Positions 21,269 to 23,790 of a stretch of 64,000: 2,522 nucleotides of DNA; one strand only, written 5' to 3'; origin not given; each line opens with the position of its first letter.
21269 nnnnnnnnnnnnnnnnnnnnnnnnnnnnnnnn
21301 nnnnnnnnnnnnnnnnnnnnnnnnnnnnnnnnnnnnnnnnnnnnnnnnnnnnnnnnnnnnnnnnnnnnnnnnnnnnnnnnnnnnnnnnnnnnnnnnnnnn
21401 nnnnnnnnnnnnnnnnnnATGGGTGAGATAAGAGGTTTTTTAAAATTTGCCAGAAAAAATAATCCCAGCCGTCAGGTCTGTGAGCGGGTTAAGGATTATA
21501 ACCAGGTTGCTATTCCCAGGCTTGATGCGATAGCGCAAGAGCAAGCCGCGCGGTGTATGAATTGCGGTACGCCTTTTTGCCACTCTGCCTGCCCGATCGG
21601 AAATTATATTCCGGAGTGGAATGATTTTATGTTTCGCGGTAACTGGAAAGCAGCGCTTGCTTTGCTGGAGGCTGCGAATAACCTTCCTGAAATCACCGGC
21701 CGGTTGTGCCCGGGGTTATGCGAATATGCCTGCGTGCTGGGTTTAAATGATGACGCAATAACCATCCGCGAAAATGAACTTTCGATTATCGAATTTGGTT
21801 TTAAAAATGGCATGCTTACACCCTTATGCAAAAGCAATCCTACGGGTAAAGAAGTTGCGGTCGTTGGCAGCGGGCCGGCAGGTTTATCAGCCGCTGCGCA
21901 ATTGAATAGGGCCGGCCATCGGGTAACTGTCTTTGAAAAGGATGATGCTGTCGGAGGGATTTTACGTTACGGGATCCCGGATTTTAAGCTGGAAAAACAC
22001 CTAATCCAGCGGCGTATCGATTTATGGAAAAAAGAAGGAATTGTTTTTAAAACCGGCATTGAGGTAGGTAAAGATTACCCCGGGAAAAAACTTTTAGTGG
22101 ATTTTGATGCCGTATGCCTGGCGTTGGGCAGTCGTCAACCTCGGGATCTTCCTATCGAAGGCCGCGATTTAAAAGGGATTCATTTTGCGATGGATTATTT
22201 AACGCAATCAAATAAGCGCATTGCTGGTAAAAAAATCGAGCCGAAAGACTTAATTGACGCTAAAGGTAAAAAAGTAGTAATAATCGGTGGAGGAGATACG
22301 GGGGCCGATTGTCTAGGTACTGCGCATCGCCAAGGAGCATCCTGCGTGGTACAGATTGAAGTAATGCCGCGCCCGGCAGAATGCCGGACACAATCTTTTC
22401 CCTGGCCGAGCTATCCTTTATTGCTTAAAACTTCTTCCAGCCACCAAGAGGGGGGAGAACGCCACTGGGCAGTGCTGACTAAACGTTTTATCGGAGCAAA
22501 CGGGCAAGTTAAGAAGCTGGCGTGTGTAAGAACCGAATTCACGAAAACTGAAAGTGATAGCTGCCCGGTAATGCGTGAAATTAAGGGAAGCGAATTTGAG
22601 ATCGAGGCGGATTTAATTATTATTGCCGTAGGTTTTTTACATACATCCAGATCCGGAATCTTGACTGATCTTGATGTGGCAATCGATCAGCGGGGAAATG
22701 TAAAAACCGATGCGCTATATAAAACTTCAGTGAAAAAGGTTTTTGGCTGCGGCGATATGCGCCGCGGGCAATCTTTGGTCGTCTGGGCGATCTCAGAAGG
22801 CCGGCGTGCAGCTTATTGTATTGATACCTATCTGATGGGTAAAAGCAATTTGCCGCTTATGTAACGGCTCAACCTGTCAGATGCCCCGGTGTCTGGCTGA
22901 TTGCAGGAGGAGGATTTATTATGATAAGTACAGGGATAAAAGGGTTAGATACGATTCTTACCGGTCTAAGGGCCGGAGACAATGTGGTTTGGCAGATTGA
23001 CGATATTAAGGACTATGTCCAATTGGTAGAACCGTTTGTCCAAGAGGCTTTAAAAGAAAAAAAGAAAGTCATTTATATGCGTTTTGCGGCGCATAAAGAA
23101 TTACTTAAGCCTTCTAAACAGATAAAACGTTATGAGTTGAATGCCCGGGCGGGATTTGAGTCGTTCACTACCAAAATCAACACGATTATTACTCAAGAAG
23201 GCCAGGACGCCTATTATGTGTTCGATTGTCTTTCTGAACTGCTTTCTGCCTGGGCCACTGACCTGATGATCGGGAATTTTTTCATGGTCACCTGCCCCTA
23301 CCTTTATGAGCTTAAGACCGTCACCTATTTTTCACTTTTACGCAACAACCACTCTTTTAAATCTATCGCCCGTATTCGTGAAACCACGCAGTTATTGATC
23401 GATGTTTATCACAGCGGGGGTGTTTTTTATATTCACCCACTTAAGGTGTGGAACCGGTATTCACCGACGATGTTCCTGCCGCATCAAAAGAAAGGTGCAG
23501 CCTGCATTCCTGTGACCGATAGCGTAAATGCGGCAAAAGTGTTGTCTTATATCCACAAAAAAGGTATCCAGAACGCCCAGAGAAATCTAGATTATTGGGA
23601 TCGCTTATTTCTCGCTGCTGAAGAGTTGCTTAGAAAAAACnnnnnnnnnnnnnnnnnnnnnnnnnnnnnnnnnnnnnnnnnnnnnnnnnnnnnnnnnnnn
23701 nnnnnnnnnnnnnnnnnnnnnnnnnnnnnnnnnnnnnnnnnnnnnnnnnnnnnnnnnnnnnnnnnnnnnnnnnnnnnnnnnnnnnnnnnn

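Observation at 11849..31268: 19-kb co-directional nitrogen supercluster collecting ammonium uptake with ammonia- and glutamine-amide-consuming enzymes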

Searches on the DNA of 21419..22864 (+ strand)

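Call 86: search_with_rna_model(model_id=R2, sources=[L093, L094, L099, L100, L098, L005], filters=off, max_evalue=2)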
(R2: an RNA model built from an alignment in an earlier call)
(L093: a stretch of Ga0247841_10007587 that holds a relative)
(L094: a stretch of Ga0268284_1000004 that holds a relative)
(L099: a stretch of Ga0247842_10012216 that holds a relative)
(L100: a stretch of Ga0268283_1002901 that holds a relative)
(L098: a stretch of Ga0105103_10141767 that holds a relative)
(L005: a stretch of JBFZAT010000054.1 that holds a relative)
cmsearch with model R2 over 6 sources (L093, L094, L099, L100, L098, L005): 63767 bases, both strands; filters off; matches with E-value up to 2: 14.
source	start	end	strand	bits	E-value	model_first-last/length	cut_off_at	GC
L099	3456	3493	+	24.6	0.0014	1-43/43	no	0.32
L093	7495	7532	+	22.3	0.0048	1-43/43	no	0.34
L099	2776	2827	+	18.4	0.039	1-43/43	no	0.33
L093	6845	6896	+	15.8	0.16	1-43/43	no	0.33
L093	7537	7577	+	15.2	0.22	1-43/43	no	0.39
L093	10826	10861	+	15.1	0.24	1-43/43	no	0.28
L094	5881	5926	-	13.5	0.55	1-43/43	no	0.33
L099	6250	6295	+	13.5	0.55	1-43/43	no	0.33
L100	3867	3912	-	13.5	0.55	1-43/43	no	0.33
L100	3432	3484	+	13.4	0.61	1-43/43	no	0.36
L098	508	557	-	13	0.72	1-43/43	no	0.36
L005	5011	5060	+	13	0.72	1-43/43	no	0.36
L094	5445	5497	+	12.9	0.79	1-43/43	no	0.38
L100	2470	2502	-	11.3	1.9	1-43/43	no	0.45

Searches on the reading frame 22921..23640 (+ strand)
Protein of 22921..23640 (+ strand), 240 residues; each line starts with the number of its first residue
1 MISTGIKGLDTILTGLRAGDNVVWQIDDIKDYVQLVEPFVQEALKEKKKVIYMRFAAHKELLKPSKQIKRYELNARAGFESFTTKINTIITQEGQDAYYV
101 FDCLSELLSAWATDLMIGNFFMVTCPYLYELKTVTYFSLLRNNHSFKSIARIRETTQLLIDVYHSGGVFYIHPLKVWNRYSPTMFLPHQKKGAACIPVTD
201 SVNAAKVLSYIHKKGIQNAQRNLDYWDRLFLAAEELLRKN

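Call 68: search_protein_families(library=pfam, proteins=[window:22921-23640:+], max_evalue=0.1)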
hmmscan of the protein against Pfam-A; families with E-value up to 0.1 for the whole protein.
window:22921-23640:+ (240 aa): 2 families
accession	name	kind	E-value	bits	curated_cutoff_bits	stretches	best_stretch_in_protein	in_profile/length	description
PF14417.12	MEDS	-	0.036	14.3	29.8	0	23-63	4-44/161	MEDS: MEthanogen/methylotroph, DcmR Sensory domain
PF05625.17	PAXNEB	-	0.07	12.6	28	1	2-59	19-78/366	PAXNEB protein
